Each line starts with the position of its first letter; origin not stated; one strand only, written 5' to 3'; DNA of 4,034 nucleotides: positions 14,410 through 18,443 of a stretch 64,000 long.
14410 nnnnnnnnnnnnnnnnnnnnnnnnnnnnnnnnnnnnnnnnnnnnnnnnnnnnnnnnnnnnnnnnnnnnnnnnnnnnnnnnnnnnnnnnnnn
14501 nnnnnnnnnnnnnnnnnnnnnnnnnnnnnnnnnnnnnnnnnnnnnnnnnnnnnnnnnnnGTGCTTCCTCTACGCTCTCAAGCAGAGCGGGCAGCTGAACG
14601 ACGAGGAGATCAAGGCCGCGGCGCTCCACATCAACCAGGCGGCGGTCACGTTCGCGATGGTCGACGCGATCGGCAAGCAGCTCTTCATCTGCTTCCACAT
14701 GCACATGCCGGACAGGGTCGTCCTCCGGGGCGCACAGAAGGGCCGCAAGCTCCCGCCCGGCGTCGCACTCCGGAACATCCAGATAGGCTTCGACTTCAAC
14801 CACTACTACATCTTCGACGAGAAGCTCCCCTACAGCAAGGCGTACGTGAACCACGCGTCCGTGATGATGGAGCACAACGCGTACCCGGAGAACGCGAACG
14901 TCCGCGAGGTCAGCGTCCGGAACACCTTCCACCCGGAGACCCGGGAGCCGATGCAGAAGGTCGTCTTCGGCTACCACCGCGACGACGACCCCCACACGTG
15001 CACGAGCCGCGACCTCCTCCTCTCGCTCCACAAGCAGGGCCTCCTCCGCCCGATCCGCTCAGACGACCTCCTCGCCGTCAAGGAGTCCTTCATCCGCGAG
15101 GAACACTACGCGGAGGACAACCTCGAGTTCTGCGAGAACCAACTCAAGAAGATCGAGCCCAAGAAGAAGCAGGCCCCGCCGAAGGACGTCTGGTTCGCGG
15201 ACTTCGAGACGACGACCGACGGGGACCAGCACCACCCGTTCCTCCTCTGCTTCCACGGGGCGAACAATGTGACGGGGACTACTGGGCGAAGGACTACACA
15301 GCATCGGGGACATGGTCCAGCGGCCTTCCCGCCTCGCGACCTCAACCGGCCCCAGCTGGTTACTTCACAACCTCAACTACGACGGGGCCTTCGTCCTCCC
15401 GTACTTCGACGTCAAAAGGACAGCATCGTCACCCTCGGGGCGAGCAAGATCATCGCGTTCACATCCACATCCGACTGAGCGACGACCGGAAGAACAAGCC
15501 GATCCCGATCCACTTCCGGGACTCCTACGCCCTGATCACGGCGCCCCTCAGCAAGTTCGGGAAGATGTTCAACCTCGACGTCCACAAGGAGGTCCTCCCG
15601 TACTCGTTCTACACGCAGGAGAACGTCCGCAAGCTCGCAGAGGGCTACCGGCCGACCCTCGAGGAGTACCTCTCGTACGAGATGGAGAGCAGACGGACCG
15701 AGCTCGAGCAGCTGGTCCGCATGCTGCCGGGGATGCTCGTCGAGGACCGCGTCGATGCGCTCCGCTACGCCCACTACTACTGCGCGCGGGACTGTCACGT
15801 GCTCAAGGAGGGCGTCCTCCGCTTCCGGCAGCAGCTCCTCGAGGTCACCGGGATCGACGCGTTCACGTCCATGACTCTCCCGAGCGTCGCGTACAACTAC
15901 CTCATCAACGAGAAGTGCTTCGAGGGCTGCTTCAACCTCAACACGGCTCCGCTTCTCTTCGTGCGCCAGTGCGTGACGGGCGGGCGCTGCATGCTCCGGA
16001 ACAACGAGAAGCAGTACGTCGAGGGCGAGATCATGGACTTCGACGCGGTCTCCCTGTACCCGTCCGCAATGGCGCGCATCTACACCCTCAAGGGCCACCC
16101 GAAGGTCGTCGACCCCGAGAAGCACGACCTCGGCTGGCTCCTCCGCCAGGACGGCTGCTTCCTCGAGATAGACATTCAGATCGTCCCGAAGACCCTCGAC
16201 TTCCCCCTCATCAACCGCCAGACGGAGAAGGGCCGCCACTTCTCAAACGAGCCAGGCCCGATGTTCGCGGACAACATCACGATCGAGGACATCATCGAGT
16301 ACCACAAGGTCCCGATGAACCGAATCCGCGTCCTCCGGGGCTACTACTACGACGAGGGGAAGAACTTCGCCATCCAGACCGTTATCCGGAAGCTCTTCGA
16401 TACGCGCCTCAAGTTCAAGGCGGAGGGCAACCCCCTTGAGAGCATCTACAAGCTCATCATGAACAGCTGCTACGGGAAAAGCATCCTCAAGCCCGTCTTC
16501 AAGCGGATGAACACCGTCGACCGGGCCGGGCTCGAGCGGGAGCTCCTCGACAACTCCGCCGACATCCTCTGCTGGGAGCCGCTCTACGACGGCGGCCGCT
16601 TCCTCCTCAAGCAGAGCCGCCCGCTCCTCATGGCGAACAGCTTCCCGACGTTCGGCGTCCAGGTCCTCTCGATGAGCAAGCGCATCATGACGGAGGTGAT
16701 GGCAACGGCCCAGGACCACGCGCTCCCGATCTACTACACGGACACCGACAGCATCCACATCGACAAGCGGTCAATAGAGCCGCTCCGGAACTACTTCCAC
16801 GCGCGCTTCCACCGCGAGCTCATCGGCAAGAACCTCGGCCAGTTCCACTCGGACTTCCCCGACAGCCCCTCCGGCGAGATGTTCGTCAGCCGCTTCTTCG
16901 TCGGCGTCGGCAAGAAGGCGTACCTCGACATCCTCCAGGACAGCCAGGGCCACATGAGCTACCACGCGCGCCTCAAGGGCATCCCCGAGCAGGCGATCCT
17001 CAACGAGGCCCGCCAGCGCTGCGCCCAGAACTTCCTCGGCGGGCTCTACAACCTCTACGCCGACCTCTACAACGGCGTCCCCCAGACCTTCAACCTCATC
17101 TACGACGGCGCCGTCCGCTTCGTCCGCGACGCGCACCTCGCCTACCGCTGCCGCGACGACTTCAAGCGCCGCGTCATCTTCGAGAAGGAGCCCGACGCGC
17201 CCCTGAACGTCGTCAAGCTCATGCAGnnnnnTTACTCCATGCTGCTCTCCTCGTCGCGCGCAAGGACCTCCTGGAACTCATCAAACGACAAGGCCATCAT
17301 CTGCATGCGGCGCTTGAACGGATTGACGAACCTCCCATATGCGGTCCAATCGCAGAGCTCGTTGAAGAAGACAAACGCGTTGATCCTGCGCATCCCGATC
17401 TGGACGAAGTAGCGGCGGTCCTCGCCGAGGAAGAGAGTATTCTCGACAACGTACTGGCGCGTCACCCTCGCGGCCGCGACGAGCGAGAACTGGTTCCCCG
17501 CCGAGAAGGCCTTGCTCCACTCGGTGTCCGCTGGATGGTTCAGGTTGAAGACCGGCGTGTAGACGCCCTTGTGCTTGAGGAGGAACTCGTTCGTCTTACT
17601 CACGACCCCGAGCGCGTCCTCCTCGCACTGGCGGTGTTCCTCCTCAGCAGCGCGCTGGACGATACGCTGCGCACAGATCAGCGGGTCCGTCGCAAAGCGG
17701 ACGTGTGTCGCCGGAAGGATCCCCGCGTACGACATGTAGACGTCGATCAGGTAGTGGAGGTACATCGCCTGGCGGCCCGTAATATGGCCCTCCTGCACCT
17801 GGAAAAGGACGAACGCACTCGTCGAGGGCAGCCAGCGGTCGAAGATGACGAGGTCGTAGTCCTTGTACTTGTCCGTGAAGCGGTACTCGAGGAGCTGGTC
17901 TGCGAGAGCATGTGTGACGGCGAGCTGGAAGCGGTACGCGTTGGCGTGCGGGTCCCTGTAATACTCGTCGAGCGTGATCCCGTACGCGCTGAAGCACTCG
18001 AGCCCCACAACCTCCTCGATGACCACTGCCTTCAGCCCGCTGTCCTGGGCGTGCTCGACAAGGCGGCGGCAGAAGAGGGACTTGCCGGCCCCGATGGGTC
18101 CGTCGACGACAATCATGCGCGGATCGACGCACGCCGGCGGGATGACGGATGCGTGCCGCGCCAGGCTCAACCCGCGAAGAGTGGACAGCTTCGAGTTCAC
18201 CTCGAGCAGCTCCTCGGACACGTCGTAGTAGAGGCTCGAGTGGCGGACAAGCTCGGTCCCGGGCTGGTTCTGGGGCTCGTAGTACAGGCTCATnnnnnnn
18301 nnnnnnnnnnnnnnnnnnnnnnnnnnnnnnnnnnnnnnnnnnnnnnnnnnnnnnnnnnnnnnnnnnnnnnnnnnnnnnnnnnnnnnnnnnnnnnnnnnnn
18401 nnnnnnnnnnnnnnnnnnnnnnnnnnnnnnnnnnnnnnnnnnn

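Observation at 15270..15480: Dense cluster of about 10 single-nucleotide deletions confined to 200 bp of polB-B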

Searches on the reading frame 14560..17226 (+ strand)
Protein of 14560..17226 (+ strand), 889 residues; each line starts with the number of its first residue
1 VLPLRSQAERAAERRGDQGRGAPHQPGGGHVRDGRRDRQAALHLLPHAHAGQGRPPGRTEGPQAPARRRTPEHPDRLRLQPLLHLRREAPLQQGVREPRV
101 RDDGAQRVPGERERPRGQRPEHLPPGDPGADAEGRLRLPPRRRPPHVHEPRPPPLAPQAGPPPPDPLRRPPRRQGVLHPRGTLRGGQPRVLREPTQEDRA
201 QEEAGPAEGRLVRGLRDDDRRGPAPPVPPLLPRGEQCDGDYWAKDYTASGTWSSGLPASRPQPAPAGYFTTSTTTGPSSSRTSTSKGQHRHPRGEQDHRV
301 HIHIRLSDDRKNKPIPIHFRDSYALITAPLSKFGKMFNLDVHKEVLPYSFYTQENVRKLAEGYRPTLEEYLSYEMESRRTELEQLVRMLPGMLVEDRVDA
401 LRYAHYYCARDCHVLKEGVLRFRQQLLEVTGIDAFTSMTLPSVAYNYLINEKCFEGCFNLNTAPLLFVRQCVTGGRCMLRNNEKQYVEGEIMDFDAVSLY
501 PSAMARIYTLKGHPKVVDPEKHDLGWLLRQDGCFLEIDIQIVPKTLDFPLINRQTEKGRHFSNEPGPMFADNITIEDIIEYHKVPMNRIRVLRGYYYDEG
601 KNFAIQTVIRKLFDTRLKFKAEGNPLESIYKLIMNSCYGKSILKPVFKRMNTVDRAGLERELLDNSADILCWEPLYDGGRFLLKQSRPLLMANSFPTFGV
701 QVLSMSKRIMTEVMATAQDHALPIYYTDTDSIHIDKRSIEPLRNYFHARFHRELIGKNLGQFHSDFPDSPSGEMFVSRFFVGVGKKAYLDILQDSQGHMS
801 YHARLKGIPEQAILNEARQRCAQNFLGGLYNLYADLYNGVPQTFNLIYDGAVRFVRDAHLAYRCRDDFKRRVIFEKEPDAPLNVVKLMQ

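Call 39: list_cluster_members(proteins=[window:14560-17226:+, window:14560-17226:+, window:15565-17226:+, window:14075-15475:+, window:14297-15475:+, window:14387-15475:+, window:15682-17226:+, window:15312-16436:+, P0001, P0002])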
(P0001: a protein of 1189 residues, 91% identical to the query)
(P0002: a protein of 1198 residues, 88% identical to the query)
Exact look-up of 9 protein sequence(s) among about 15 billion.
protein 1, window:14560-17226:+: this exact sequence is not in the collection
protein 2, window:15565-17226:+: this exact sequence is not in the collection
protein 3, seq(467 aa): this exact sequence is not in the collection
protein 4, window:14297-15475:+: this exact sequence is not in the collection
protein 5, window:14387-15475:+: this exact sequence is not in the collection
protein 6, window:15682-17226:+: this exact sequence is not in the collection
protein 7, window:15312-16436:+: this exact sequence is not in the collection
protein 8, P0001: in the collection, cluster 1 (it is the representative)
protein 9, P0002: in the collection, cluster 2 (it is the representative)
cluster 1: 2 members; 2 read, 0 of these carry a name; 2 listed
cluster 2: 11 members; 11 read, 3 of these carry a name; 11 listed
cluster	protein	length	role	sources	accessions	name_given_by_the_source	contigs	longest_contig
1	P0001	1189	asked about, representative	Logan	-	-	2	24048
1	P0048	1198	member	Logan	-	-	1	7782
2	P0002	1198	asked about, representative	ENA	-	-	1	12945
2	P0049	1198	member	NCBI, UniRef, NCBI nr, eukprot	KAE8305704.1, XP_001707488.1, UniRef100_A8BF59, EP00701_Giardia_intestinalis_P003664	putative DNA polymerase [Giardia duodenalis] | DNA-directed DNA polymerase n=1 Tax=Giardia intestinalis (strain ATCC 50803 / WB clone ... | putative DNA polymerase [Giardia intestinalis]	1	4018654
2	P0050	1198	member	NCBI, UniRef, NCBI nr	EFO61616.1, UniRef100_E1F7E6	DNA polymerase, putative [Giardia lamblia P15] | DNA-directed DNA polymerase n=1 Tax=Giardia intestinalis (strain P15) TaxID=658858 ...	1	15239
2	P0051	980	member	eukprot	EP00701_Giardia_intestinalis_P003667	XP_001707491.1 DNA polymerase, putative [Giardia lamblia ATCC 50803]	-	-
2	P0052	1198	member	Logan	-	-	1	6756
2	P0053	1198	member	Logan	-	-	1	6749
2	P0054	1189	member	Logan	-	-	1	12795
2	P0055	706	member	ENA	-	-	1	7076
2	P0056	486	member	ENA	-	-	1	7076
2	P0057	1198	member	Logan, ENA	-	-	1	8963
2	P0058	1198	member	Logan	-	-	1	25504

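Call 59: find_encoding_contigs(protein=P0058, flank=10000, max_places=3)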
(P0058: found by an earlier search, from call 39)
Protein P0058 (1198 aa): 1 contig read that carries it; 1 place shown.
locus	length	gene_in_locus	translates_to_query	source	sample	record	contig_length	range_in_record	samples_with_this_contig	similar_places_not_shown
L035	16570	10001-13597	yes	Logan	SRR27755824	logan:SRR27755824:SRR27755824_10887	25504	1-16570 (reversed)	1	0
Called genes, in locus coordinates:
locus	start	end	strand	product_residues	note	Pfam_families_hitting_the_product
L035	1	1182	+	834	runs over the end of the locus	-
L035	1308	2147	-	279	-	-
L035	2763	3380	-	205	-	PF13920:zf-C3HC4_3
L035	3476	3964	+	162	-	-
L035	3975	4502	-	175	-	-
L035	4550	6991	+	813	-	-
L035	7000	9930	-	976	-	-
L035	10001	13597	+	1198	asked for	PF03175:DNA_pol_B_2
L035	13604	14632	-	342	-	PF01712:dNK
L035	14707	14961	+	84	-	-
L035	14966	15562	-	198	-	-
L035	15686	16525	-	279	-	-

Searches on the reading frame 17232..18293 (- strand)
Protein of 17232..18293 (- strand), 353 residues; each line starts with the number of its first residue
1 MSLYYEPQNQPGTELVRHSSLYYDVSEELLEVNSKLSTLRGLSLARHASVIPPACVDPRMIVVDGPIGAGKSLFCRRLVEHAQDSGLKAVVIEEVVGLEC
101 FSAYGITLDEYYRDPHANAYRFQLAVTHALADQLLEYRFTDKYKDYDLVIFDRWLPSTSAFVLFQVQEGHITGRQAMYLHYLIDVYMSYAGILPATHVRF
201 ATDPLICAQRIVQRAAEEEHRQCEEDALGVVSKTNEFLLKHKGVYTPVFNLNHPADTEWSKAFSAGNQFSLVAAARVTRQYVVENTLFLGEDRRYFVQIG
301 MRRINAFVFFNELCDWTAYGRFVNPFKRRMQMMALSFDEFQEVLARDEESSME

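Call 36: find_encoding_contigs(protein=window:17232-18293:-, flank=10000, max_places=10)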
Protein window:17232-18293:- (353 aa): 11 contigs read that carry it; 10 places shown.
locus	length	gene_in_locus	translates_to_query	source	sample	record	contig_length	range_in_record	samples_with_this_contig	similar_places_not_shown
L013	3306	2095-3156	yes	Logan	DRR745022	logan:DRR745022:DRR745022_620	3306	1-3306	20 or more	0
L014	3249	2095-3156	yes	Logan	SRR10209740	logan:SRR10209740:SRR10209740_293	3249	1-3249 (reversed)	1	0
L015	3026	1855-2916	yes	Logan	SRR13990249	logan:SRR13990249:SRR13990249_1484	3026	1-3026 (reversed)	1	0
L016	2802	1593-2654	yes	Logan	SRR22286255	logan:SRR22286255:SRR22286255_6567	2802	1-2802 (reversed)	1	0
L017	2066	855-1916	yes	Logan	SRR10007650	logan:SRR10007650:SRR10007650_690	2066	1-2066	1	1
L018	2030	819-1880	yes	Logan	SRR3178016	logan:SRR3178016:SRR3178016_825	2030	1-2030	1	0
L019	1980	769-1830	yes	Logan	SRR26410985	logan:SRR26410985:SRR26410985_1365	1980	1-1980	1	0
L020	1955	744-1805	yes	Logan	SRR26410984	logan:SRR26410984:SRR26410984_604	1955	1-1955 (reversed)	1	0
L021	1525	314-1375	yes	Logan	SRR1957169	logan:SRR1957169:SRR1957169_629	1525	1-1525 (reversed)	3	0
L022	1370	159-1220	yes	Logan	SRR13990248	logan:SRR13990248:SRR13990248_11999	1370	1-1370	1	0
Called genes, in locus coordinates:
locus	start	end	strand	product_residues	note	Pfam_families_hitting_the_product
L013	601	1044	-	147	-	-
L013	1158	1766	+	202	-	-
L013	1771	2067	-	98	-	-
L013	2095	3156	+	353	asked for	PF01712:dNK, PF13671:AAA_33 (faint)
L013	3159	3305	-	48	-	?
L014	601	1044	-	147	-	-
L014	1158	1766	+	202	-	-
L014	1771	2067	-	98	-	-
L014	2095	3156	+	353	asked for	PF01712:dNK, PF13671:AAA_33 (faint)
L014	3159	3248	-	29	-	?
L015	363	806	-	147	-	-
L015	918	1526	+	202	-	-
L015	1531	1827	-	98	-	-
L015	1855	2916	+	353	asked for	PF01712:dNK, PF13671:AAA_33 (faint)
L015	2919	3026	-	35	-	?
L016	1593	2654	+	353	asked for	PF01712:dNK, PF13671:AAA_33 (faint)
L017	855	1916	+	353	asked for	PF01712:dNK, PF13671:AAA_33 (faint)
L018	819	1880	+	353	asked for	PF01712:dNK, PF13671:AAA_33 (faint)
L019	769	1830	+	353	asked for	PF01712:dNK, PF13671:AAA_33 (faint)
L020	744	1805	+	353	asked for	PF01712:dNK, PF13671:AAA_33 (faint)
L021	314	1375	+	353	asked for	PF01712:dNK, PF13671:AAA_33 (faint)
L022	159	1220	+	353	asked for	PF01712:dNK, PF13671:AAA_33 (faint)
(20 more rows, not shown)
